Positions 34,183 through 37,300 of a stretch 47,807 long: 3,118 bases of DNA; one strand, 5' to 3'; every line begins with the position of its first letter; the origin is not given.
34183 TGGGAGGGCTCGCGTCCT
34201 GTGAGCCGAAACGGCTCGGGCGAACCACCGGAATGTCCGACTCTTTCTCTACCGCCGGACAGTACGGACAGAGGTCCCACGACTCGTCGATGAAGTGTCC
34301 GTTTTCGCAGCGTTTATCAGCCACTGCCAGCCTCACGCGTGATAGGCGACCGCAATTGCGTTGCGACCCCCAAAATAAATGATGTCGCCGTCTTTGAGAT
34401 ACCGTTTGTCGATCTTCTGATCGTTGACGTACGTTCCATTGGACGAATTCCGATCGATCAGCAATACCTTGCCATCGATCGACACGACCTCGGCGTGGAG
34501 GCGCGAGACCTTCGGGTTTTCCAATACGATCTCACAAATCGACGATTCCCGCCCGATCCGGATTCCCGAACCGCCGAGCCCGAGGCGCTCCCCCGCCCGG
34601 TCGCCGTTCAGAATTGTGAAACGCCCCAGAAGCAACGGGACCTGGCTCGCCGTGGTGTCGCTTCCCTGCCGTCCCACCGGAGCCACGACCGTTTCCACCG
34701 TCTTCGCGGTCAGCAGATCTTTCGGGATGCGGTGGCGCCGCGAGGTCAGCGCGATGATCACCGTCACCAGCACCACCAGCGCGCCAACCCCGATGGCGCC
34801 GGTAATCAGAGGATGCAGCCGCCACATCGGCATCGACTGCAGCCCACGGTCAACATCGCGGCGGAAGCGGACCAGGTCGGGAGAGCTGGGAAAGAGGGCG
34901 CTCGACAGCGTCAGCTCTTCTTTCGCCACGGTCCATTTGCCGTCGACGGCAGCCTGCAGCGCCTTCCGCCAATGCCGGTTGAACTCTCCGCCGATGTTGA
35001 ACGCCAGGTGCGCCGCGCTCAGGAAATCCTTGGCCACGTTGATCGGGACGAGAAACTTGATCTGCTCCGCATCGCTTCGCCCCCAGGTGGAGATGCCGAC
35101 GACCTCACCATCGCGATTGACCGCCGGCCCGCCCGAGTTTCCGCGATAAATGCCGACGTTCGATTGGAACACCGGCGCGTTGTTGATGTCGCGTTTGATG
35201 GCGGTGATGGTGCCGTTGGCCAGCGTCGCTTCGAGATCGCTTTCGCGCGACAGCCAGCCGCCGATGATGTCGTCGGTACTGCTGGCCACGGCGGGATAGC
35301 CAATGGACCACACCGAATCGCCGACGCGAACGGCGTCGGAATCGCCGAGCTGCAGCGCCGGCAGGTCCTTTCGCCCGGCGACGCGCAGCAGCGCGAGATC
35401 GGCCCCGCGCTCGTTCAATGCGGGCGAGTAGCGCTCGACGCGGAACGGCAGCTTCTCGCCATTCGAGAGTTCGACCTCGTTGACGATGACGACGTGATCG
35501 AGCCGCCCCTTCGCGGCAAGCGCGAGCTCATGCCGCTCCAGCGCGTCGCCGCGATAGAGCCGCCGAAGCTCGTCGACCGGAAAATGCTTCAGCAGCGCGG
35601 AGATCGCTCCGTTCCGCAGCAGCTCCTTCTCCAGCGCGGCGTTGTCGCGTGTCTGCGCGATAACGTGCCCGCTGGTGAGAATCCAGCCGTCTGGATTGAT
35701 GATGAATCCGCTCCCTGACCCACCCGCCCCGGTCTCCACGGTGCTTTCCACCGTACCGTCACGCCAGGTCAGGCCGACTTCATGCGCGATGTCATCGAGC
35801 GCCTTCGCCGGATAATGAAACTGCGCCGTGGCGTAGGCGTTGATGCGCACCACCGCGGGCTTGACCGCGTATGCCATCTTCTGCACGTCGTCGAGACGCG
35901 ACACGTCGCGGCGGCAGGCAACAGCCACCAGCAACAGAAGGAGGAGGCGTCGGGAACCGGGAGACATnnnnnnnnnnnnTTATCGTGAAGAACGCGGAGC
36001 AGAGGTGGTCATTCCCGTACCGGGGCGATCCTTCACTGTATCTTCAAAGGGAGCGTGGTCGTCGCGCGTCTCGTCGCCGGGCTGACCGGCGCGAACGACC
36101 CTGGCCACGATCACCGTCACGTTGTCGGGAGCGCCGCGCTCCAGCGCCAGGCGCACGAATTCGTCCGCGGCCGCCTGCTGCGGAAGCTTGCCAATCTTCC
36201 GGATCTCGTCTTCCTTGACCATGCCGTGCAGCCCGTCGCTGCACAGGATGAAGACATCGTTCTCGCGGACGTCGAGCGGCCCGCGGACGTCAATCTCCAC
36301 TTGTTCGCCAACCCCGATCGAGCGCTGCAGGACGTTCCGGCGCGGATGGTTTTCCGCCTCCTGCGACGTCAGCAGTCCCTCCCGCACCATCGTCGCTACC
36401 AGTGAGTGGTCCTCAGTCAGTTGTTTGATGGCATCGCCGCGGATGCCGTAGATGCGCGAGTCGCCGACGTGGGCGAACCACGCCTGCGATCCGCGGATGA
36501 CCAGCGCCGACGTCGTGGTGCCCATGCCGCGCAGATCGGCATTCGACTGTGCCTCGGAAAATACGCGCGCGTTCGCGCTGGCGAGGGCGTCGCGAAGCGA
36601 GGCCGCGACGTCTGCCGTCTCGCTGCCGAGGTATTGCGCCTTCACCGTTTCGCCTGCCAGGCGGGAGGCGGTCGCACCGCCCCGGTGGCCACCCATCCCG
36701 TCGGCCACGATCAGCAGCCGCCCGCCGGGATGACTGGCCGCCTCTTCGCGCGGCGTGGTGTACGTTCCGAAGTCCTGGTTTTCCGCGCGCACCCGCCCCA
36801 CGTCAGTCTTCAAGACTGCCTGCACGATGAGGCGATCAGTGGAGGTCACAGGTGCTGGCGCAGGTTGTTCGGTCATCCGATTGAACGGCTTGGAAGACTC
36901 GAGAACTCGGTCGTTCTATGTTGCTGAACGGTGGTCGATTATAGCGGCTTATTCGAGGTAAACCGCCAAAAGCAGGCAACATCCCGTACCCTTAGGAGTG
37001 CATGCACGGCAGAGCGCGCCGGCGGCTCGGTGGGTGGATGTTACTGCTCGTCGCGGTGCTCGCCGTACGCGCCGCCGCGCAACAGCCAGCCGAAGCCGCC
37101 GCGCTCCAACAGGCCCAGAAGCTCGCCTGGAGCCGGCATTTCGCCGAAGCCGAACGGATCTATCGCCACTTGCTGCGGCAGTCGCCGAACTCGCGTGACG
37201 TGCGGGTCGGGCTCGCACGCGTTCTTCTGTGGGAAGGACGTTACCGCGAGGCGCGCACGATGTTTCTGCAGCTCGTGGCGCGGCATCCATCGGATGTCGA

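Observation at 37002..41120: Minimal three-gene synthase-dependent exopolysaccharide operon: TPR/beta-barrel, PilZ-less cellulose-synthase-like GT2 and GH26 hydrolase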

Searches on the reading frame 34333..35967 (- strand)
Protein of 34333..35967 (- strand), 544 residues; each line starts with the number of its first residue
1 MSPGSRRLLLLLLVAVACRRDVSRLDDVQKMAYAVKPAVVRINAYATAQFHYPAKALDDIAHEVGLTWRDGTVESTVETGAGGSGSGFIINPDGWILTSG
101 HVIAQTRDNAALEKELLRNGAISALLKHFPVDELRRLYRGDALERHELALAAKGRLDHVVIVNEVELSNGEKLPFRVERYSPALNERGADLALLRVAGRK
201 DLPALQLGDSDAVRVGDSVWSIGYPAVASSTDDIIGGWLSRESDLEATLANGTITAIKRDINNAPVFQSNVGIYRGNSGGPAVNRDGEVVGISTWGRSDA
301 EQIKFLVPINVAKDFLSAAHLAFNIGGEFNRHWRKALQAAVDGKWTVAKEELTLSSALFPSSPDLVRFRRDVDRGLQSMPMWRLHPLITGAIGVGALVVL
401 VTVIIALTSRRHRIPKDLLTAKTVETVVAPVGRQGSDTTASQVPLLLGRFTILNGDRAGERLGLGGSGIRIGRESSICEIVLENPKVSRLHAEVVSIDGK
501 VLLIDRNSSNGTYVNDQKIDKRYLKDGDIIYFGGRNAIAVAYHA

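Call 6: search_protein_families(library=pfam, proteins=[window:34333-35967:-], max_evalue=0.01)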
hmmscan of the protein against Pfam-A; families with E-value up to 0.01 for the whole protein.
window:34333-35967:- (544 aa): 5 families
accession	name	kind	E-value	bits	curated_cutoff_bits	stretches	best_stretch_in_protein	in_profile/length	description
PF13365.12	Trypsin_2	-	1.7e-27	97.4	27.6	1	85-292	1-144/144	Trypsin-like peptidase domain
PF00498.31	FHA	-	3.4e-19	69.5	20.7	1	469-533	1-67/67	FHA domain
PF00089.32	Trypsin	-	2.4e-16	60.6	20.6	1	161-315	53-219/220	Trypsin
PF16697.10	Yop-YscD_cpl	-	3.6e-12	46.8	33.2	1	452-533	2-84/94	Inner membrane component of T3SS, cytoplasmic domain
PF10459.15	Peptidase_S46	-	8.5e-05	21.9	22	0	266-293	622-650/698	Peptidase S46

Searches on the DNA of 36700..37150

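Call 91: search_rna_families(source=window, start=36700, end=37150, threshold=evalue, max_evalue=1)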
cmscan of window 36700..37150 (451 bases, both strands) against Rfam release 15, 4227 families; matches with E-value up to 1: 0.
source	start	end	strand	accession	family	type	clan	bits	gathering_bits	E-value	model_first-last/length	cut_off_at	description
